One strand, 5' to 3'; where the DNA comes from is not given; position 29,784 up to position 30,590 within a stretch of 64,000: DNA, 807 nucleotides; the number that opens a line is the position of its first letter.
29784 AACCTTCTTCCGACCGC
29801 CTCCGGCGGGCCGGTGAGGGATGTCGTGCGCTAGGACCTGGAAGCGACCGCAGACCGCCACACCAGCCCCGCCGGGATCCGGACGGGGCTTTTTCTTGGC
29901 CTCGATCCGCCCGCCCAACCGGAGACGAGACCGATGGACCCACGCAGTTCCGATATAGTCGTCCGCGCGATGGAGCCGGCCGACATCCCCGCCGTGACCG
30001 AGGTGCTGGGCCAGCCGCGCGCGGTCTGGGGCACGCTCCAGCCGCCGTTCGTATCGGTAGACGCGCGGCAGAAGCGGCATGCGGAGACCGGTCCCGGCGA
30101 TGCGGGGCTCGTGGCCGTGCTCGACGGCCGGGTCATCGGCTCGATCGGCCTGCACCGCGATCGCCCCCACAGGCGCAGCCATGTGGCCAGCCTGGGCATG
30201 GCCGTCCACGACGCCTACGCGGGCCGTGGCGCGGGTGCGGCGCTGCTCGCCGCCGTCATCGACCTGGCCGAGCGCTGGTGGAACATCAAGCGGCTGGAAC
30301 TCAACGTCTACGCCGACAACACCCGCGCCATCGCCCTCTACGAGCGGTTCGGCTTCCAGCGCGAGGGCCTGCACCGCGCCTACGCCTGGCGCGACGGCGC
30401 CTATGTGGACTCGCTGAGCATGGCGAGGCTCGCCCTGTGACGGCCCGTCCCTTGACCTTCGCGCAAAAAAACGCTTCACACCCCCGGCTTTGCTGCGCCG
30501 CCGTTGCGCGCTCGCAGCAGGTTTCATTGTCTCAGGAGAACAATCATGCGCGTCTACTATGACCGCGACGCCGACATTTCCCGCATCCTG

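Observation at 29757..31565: Branched-chain amino-acid attenuator controlling an AaaT/YhhY-like acetyltransferase placed ahead of ilvC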

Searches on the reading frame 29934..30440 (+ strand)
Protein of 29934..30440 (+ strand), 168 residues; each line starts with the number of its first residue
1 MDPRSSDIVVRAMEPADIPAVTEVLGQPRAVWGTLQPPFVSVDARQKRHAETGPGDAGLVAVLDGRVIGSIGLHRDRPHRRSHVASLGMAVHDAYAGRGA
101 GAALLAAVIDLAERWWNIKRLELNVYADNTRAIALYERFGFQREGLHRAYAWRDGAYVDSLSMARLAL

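Call 8: search_solved_structures(query=window:29934-30440:+, max_evalue=0.001, show_alignments=2)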
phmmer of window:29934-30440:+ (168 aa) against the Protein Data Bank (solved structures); distinct sequences matched with E-value up to 0.001: 47.
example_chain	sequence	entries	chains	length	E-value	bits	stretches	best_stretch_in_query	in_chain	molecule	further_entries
2vi7_A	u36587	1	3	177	2.6e-34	121.7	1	16-166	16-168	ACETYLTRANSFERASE PA1377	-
2ge3_A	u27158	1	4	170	4.3e-22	82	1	58-165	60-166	probable acetyltransferase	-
2i79_A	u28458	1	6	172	2.7e-11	46.9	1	56-166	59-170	Acetyltransferase, GNAT family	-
4h89_A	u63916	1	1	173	7.6e-10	42.2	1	9-145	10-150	GCN5-related N-acetyltransferase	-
2ae6_A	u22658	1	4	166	7.7e-08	35.7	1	5-163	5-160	acetyltransferase, GNAT family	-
1on0_A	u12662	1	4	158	2.8e-07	33.8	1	65-144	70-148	YycN protein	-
3owc_A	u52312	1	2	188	3.4e-07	33.6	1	62-150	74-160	Probable acetyltransferase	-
1ufh_A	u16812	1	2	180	3.8e-07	33.4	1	65-144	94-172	YYCN protein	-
4j3g_A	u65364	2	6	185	7.4e-07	32.5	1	3-165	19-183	GCN5-related N-acetyltransferase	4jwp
9igk_A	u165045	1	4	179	9.1e-07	32.2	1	16-165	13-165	Phosphinothricin N-acetyltransferase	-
9igl_A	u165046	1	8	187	1e-06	32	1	16-165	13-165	Phosphinothricin N-acetyltransferase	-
6c32_A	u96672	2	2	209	2.7e-06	30.7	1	59-164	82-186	Acetyltransferase, GNAT family protein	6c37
1yr0_A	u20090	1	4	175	3e-06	30.5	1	40-161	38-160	phosphinothricin acetyltransferase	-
6c30_A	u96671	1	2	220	3e-06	30.5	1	59-164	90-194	GNAT family acetyltransferase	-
4ava_A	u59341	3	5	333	3.4e-06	30.3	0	82-145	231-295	LYSINE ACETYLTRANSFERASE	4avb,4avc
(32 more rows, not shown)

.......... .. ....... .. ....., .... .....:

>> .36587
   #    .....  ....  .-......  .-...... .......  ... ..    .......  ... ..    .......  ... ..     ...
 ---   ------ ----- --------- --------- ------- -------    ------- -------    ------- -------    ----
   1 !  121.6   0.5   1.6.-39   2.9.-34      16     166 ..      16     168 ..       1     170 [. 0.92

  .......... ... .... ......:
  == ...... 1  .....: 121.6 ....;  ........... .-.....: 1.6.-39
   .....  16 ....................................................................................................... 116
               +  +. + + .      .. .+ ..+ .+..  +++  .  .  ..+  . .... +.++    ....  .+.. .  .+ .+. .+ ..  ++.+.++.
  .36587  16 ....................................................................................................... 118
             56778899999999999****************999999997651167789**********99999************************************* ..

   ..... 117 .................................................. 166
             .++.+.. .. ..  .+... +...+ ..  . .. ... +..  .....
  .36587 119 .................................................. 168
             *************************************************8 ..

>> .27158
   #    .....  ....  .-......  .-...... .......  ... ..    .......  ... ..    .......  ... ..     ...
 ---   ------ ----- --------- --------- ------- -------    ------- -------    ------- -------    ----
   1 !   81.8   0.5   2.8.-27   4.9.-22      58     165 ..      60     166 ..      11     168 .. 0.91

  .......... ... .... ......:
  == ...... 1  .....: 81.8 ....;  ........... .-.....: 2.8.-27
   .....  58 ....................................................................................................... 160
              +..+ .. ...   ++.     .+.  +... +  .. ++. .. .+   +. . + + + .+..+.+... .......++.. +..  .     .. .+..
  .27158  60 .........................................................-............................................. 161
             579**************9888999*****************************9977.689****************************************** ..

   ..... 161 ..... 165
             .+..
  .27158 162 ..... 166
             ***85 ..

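Call 9: search_protein_families(library=pfam, proteins=[window:29934-30440:+])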
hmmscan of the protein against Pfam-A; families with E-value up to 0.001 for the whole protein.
window:29934-30440:+ (168 aa): 6 families
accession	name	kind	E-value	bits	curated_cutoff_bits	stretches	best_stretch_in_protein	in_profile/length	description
PF00583.31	Acetyltransf_1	-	1.9e-20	73.7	20.7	1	48-141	25-116/116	Acetyltransferase (GNAT) family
PF13302.13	Acetyltransf_3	-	2.3e-14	54.7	25.4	1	8-142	2-138/138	Acetyltransferase (GNAT) domain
PF13508.13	Acetyltransf_7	-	5.6e-14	52.7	27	1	59-142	6-83/84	Acetyltransferase (GNAT) domain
PF13673.13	Acetyltransf_10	-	4.3e-08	33.6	23.6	1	58-144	33-110/128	Acetyltransferase (GNAT) domain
PF13420.13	Acetyltransf_4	-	1.7e-07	31.9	24.3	1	64-160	57-153/155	Acetyltransferase (GNAT) domain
PF08445.16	FR47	-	0.00012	22.4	22.1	1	88-144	26-80/86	FR47-like protein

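Call 10: search_protein_families(library=ncbifam, proteins=[window:29934-30440:+])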
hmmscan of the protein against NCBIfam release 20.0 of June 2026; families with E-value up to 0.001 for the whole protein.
window:29934-30440:+ (168 aa): 16 families
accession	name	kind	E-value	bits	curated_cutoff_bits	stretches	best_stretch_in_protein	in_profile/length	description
NF007527.0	PRK10140.1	equivalog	4.2e-36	124.3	236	1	6-166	2-161/162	N-acetyltransferase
TIGR01575.1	rimI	equivalog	8.9e-13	48.5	86.4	1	59-150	35-121/132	ribosomal protein S18-alanine N-acetyltransferase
TIGR03585.1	PseH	equivalog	9.8e-13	48.5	93.1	1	62-163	57-155/156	UDP-4-amino-4,6-dideoxy-N-acetyl-beta-L-altrosamine N-acetyltransferase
NF040503.1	resist_ArsN1a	equivalog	9.8e-11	41.7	170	1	60-166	52-158/159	arsinothricin resistance N-acetyltransferase ArsN1 family A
NF000225.3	AAC_6p_Strep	exception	1.2e-08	35.1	250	1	59-167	43-152/156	aminoglycoside 6'-N-acetyltransferase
NF002959.0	PRK03624.1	equivalog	8.6e-08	32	124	1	7-144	6-132/147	GNAT family acetyltransferase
NF007025.1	PRK09491.1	equivalog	1.6e-07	31.4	173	1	88-164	67-142/145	ribosomal protein S18-alanine N-acetyltransferase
NF008072.0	PRK10809.1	equivalog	1.1e-06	28.6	190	1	83-162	103-182/194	ribosomal protein S5-alanine N-acetyltransferase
TIGR03448.1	mycothiol_MshD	equivalog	3e-06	26.8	163.1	1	56-150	198-294/294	mycothiol synthase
NF053587.1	SpmdActasePaiA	equivalog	6.6e-06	26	250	1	91-151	98-157/172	spermidine/spermine N(1)-acetyltransferase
NF058543.1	ActPatMycb56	equivalog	1.3e-05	24.2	460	1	79-140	213-273/317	acetyltransferase Pat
TIGR03103.1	trio_acet_GNAT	equivalog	1.4e-05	23.9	569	1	64-143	133-214/547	N-acetylglutaminylglutamine synthetase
NF007853.0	PRK10562.1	equivalog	2.7e-05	24.4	125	1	89-144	74-123/146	N-acetyltransferase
NF011709.0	PRK15130.1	equivalog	0.00013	21.8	218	1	76-163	78-162/186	spermidine N1-acetyltransferase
NF000431.1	AAC_6p_Ian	exception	0.00042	19.9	400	1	95-163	105-173/190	aminoglycoside N-acetyltransferase AAC(6')-Ian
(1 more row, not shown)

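Call 11: find_related_loci(query=window:29934-30440:+, collection=genome_contigs, flank=3000)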
Query window:29934-30440:+ (168 aa) in genome_contigs; peptide patterns used: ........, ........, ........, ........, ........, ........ (x = any residue, [..] = any of these).
599 stretches matched a pattern (row limit reached: there are more); 56 encode a relative of the query (tblastn E <= 1e-3); 56 distinct loci.
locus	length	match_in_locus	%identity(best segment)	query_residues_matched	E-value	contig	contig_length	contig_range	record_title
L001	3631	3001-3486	76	7-168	1e-80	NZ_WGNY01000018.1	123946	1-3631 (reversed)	MAG: Phenylobacterium sp. isolate RI_411 c_000000102831_partial_0_123946, whole genome shotgun sequence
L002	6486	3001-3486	75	7-168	5e-78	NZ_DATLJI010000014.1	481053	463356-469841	MAG: Phenylobacterium sp. isolate SMAG_U13692 k141_7303, whole genome shotgun sequence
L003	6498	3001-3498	71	3-168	2e-73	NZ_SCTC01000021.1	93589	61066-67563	MAG: Phenylobacterium sp. isolate FW300_bin.35 FW300_bin.35-41544, whole genome shotgun sequence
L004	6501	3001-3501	70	2-168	7e-72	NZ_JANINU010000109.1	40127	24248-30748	MAG: Phenylobacterium sp. isolate Bin.007_Pasture NODE_230_length_40127_cov_5.789254, whole genome shotgun sequence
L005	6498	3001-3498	69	3-168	3e-71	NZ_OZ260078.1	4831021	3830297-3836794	MAG: Phenylobacterium sp. isolate NI281-mx-bin17 chromosome 1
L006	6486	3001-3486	70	5-166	3e-71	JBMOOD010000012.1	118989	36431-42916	MAG: Pseudomonadota bacterium isolate Betzabe_MAG093 MAG093_12, whole genome shotgun sequence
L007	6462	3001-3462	73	7-160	6e-71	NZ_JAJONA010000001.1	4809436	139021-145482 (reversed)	Phenylobacterium sp. J367 J367_canu_contig_1, whole genome shotgun sequence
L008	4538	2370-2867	66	1-166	7e-70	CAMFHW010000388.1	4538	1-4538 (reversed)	MAG: uncultured Phenylobacterium sp. isolate SRR9109402_bin.7_metaWRAP_v1.3_MAG genome assembly, contig: ERZ12289980.714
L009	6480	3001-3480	67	6-166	9e-70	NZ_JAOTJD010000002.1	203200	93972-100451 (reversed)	Phenylobacterium ferrooxidans strain HK31-G NODE_2_length_203200_cov_45.017324, whole genome shotgun sequence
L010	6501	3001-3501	67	1-168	2e-68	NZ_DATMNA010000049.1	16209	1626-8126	MAG: Phenylobacterium sp. isolate SMAG_U12838 k141_733860, whole genome shotgun sequence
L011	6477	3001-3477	67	6-166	2e-68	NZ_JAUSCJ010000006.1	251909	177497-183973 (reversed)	MAG: Phenylobacterium sp. isolate E14_concoct.bin.108 E14_k141_489265, whole genome shotgun sequence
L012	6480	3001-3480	67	6-166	1e-68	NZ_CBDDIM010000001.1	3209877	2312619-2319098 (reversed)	MAG: Phenylobacterium sp. isolate 907e027c-f2f4-47af-a8f0-a901ae0b4667 contig_1, whole genome shotgun sequence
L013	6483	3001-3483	69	7-168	4e-68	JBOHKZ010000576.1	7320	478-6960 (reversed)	MAG: Phenylobacterium sp. isolate H1-B2_concoct.bin.60 k127_42441, whole genome shotgun sequence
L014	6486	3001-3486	65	3-164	2e-67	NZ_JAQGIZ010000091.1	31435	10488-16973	MAG: Phenylobacterium sp. isolate RYN_472 scaffold_220223, whole genome shotgun sequence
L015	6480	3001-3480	66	8-168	8e-67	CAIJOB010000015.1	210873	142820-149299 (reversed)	MAG: uncultured Alphaproteobacteria bacterium isolate Umea2_bin-3006 genome assembly, contig: bin-3006:15/42, whole geno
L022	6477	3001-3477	64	7-166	4e-64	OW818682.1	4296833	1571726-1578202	metagenome genome assembly, chromosome: 1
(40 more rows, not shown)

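Call 43: find_homologous_proteins(query=window:29934-30440:+, max_evalue=1e-20)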
Query window:29934-30440:+ (168 aa): 909 proteins with E <= 1e-20 among 1476 candidates; the best 120 are listed.
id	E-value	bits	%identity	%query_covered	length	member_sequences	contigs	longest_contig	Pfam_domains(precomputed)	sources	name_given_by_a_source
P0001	9.0e-104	362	98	100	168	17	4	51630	PF13673.14,PF13420.14,PF13302.14,PF13508.14,PF00583.32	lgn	-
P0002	6.5e-93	327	86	100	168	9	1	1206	PF13673.14,PF13420.14,PF13302.14,PF13508.14,PF00583.32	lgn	-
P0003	2.3e-92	325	85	100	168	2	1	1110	PF13673.14,PF13420.14,PF13302.14,PF13508.14,PF00583.32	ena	-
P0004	8.6e-92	323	85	100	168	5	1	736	PF13673.14,PF13420.14,PF13302.14,PF13508.14,PF00583.32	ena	-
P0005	1.8e-91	322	85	100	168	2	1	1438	PF13673.14,PF13420.14,PF13302.14,PF13508.14,PF00583.32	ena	-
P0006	2.7e-90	319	85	100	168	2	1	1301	PF13673.14,PF13420.14,PF13302.14,PF13508.14,PF00583.32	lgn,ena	-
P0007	1.9e-89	316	84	99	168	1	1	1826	PF13673.14,PF13420.14,PF13302.14,PF13508.14,PF13523.13,PF00583.32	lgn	-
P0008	2.2e-89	316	84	100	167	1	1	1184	PF13673.14,PF13420.14,PF13302.14,PF13508.14,PF00583.32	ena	-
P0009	5.8e-89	314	83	100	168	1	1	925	PF13673.14,PF13420.14,PF13302.14,PF13508.14,PF00583.32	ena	-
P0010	9.2e-89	314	83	100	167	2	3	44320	PF13673.14,PF13420.14,PF13302.14,PF13508.14,PF13523.13,PF00583.32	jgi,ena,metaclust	metaclust:\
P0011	3.5e-88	312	82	100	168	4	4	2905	PF13673.14,PF13420.14,PF13302.14,PF13508.14,PF00583.32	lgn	-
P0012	4.0e-88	312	84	100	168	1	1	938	PF13673.14,PF13420.14,PF13302.14,PF13508.14,PF00583.32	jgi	jgi:putative acetyltransferase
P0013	7.1e-88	311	82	100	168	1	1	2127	PF13673.14,PF13420.14,PF13302.14,PF13508.14,PF13523.13,PF00583.32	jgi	jgi:putative acetyltransferase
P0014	7.7e-88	311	82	100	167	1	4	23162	PF13673.14,PF13420.14,PF13302.14,PF13508.14,PF00583.32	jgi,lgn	jgi:putative acetyltransferase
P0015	2.7e-86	306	83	100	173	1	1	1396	PF13673.14,PF13420.14,PF13302.14,PF13508.14,PF00583.32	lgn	-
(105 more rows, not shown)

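Call 63: search_protein_families(library=pfam, proteins=[L022:3670-4152:-])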
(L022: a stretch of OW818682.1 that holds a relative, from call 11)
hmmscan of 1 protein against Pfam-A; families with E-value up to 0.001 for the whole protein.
L022:3670-4152:- (160 aa): 1 family
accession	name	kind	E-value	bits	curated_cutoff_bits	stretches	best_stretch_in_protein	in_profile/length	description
PF01475.25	FUR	-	1.4e-09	38.6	23.1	1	36-149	4-119/121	Ferric uptake regulator family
